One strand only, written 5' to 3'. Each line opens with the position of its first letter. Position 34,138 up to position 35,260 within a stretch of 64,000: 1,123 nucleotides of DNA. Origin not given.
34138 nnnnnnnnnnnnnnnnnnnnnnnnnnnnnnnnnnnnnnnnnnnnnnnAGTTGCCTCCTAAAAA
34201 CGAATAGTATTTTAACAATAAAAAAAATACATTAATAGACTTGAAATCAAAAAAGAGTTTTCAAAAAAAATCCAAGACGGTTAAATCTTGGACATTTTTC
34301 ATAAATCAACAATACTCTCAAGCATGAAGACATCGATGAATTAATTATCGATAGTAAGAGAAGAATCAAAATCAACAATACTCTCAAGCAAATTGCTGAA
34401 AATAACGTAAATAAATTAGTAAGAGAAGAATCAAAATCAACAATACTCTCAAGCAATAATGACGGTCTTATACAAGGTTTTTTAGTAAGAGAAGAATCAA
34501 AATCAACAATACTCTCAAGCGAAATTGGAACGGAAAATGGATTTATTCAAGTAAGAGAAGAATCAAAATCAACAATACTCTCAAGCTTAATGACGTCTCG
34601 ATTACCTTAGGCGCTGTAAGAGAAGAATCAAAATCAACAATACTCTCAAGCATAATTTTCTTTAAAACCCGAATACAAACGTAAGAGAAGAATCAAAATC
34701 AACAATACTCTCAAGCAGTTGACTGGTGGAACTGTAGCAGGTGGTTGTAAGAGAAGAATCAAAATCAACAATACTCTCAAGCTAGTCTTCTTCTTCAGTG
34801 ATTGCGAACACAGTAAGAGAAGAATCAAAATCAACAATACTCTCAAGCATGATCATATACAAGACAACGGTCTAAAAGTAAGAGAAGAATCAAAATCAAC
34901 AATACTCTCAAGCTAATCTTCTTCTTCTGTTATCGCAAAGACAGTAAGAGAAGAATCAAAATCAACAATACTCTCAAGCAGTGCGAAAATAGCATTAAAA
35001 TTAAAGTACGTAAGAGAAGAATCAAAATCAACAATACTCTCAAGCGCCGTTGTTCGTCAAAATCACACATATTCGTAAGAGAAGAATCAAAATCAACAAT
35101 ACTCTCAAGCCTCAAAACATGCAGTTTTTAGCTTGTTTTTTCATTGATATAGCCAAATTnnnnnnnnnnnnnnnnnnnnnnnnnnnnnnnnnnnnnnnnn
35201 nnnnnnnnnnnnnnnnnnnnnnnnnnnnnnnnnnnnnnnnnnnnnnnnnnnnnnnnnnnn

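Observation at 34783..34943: Two spacers that are synonymous-codon variants of the same protospacer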

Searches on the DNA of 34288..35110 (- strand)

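Call 7: search_dna_similar(query=window:34783-34812:-, collection=phages, mode=distant, max_evalue=10)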
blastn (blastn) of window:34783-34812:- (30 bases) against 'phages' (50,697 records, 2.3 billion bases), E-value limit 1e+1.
Records with a match: 268; places in all: 268; records where one place covers at least 80% of the query: 8.
Best place of each record, by identity: >=99% 229; 95-99% 8; 90-95% 29; 80-90% 2.
By first word of the organism name: Salmonella 147; Escherichia 28; Vibrio 23; Helicobacter 13; Bacillus 9; Roseobacter 6; Enterococcus 5; Pseudomonas 5; Synechococcus 4; Staphylococcus 4; and 13 more.
By host as written in the record: - 28; Salmonella enterica 26; Salmonella enterica subsp. enterica serovar Enteritidis PT1 17; Salmonella enterica subsp. enterica serovar Typhimurium 13; Escherichia coli O157:H7 10; Salmonella sp. 8; Vibrio breoganii 8; Escherichia coli 7; and 84 more.
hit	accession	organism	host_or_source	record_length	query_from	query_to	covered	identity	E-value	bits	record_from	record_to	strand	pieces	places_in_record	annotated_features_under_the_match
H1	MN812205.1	Flavobacterium phage vB_FspM_pippi8-1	Flavobacterium sp. LMO8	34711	1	27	90%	88.9%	2e-1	37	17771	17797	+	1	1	hypothetical protein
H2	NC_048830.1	Flavobacterium phage vB_FspM_pippi8-1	Flavobacterium sp. LMO8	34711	1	27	90%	88.9%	2e-1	37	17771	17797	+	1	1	hypothetical protein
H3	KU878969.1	Escherichia phage MX01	Escherichia coli DE217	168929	1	25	83%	92.0%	5e-2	37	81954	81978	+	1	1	hypothetical protein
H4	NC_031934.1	Escherichia phage MX01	Escherichia coli DE217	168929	1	25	83%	92.0%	5e-2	37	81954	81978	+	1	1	baseplate wedge subunit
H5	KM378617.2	Vibrio phage VpKK5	Vibrio parahaemolyticus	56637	1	24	80%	91.7%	2e-1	36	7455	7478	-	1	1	primase/helicase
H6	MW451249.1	Vibrio phage GH32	Vibrio parahaemolyticus GH32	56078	1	24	80%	91.7%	2e-1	36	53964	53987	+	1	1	record has no annotation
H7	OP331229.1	Vibrio phage 033B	Vibrio parahaemolyticus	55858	1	24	80%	91.7%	2e-1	36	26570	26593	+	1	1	primase/helicase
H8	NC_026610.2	Vibrio phage VpKK5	Vibrio parahaemolyticus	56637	1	24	80%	91.7%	2e-1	36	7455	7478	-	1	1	DNA primase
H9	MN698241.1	Pelagibacter phage HTVC027P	Candidatus Pelagibacter sp. HTCC1062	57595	1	23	77%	95.7%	5e-2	38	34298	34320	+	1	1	capsid protein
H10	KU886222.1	Erwinia phage vB_EamM_Special G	Erwinia amylovora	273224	5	27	77%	91.3%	8e+0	30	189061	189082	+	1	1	230: hypothetical protein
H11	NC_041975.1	Erwinia phage vB_EamM_Special G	Erwinia amylovora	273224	5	27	77%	91.3%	8e+0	30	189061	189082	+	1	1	230: hypothetical protein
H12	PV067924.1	Microviridae sp.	Homo sapiens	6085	5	27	77%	91.3%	8e+0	30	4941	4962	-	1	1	replication associated protein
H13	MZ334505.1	Halorubrum virus HRTV-9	Halorubrum sp.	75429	8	29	73%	90.9%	2e+0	32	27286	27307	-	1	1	hypothetical protein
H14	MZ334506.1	Halorubrum virus HRTV-16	Halorubrum sp.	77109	8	29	73%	90.9%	2e+0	32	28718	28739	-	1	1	hypothetical protein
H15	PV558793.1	Variovorax phage VCLv21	Variovorax sp. CL14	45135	4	23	67%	95.0%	2e+0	33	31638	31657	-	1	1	record has no annotation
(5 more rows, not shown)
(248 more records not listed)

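Call 13: search_dna_similar(query=window:34288-35110:-, collection=phages, mode=distant, max_evalue=1, max_rows=30)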
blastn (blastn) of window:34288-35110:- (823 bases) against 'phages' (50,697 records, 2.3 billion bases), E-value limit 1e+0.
Records with a match: 2; places in all: 2; records where one place covers at least 80% of the query: 0.
Best place of each record, by identity: 90-95% 2.
By first word of the organism name: Vibrio 2.
By host as written in the record: Vibrio cholerae O1 El Tor 2.
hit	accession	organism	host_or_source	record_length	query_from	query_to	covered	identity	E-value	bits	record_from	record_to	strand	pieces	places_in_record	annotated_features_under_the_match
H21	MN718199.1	Vibrio phage vB_VchM_Kuja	Vibrio cholerae O1 El Tor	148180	130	419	7%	92.6%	8e-1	82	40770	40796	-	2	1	hypothetical protein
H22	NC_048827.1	Vibrio phage vB_VchM_Kuja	Vibrio cholerae O1 El Tor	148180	130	419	7%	92.6%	8e-1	82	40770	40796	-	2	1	hypothetical protein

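Call 14: search_dna_similar(query=window:34288-35110:-, collection=plasmids, mode=distant, max_evalue=1, max_rows=30)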
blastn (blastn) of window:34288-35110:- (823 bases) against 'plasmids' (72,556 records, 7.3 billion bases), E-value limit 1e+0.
Records with a match: 3; places in all: 3; records where one place covers at least 80% of the query: 0.
Best place of each record, by identity: >=99% 1; 90-95% 1; 80-90% 1.
By first word of the organism name: Chondrinema 1; Trichlorobacter 1; Acinetobacter 1.
By predicted mobility (MOB-suite, as given by PLSDB): non-mobilizable 2; mobilizable 1.
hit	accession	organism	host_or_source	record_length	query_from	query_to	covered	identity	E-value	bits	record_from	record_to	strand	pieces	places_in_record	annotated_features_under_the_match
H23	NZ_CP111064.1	Chondrinema litorale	Seaweed,red alga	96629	133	176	5%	84.1%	6e-2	46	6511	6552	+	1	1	pentapeptide repeat-containing protein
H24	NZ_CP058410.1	Trichlorobacter lovleyi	whole genome,river sediment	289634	782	810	4%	93.1%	2e-1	45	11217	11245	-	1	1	hypothetical protein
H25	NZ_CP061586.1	Acinetobacter seifertii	Homo sapiens,blood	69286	709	731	3%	100.0%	8e-1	43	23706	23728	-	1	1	replication initiation protein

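Call 35: get_annotated_region(hit=H12, flank=6000)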
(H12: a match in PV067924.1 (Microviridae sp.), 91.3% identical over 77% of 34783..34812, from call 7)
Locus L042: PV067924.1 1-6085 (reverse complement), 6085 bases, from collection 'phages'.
description: Microviridae sp. isolate DZY11_k141_4555, complete genome.
organism: Microviridae sp. (NCBI taxid 2202644)
taxonomy: Viruses; Monodnaviria; Sangervirae; Phixviricota; Malgrandaviricetes; Petitvirales; Microviridae
host: Homo sapiens; source: -; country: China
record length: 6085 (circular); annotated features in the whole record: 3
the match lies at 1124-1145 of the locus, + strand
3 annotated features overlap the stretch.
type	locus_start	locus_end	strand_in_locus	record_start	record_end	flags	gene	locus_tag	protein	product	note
CDS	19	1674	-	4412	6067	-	-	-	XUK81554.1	replication associated protein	-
CDS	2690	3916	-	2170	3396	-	-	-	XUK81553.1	DNA pilot protein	-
CDS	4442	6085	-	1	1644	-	-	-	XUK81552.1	major capsid protein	-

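Call 48: search_dna_similar(query=window:34914-34943:-, collection=phages, mode=distant, max_evalue=10, max_rows=30)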
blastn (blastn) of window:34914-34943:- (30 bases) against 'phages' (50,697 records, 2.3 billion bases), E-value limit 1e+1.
Records with a match: 102; places in all: 102; records where one place covers at least 80% of the query: 3.
Best place of each record, by identity: >=99% 52; 95-99% 4; 90-95% 43; 80-90% 3.
By first word of the organism name: Escherichia 22; Erwinia 10; Salmonella 9; Aeromonas 7; Listeria 6; Bacillus 6; Citrobacter 5; Enterococcus 5; Clostridium 5; Pseudomonas 3; and 18 more.
By host as written in the record: - 7; Listeria monocytogenes 6; Escherichia coli 6; Aeromonas hydrophila BIOTECH 10089 6; Erwinia pyrifoliae 5; Citrobacter freundii 4; Escherichia coli ATCC 25922 3; Clostridium_Q symbiosum DA229 3; and 45 more.
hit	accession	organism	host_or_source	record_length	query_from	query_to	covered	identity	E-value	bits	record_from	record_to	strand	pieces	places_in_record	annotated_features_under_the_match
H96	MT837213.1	Bacteriophage sp.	human fecal samples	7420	5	30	87%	85.7%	8e+0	31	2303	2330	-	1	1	record has no annotation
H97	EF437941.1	Escherichia phage Phi1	Escherichia coli K-12 (F+)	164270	2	26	83%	88.0%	8e+0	30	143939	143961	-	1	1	rnh: RNaseH ribonuclease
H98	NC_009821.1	Escherichia phage Phi1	Escherichia coli K-12 (F+)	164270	2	26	83%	88.0%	8e+0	30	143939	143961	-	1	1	rnh: RNaseH ribonuclease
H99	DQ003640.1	Listeria phage B054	Listeria monocytogenes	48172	7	27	70%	95.2%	6e-1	35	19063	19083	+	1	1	gp23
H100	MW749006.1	Bacillus phage vB_BspM_AgentSmith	Bacillus sp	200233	2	22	70%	95.2%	6e-1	35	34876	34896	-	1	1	hypothetical protein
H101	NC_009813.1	Listeria phage B054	Listeria monocytogenes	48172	7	27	70%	95.2%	6e-1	35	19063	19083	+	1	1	baseplate wedge subunit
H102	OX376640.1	Caudovirales sp. ct2KA10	-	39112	6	26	70%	95.2%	6e-1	35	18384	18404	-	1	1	record has no annotation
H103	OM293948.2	Levilactobacillus phage ENFP1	Levilactobacillus brevis KACC 11433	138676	4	25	73%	90.9%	2e+0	32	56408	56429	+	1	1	hypothetical protein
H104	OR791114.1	Pseudoalteromonas phage vB_PalP_Y7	Pseudoalteromonas sp. Y7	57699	12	30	63%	100.0%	2e-1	36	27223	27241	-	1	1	hypothetical protein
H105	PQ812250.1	Escherichia phage vB_EcoM_PE006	Escherichia sp.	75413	7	27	70%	90.5%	8e+0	30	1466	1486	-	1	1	hypothetical protein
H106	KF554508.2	Bacillus phage CP-51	Bacillus cereus HER1399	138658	6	26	70%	90.5%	8e+0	30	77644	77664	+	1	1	putative dna polymerase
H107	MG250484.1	Citrobacter phage CF1 ERZ-2017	Citrobacter freundii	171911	4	24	70%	90.5%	8e+0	30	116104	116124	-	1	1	baseplate hub subunit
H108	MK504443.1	Lactobacillus phage 521B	Lactobacillus brevis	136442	5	25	70%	90.5%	8e+0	30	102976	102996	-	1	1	replication protein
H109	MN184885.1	Erwinia phage pEp_SNUABM_09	Erwinia pyrifoliae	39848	8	28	70%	90.5%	8e+0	30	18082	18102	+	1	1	putative tail tubular protein B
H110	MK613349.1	Roseobacter phage CRP-7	Rhodobacteraceae bacterium FZCC0042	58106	10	30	70%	90.5%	8e+0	30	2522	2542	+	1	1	MoxR family ATPase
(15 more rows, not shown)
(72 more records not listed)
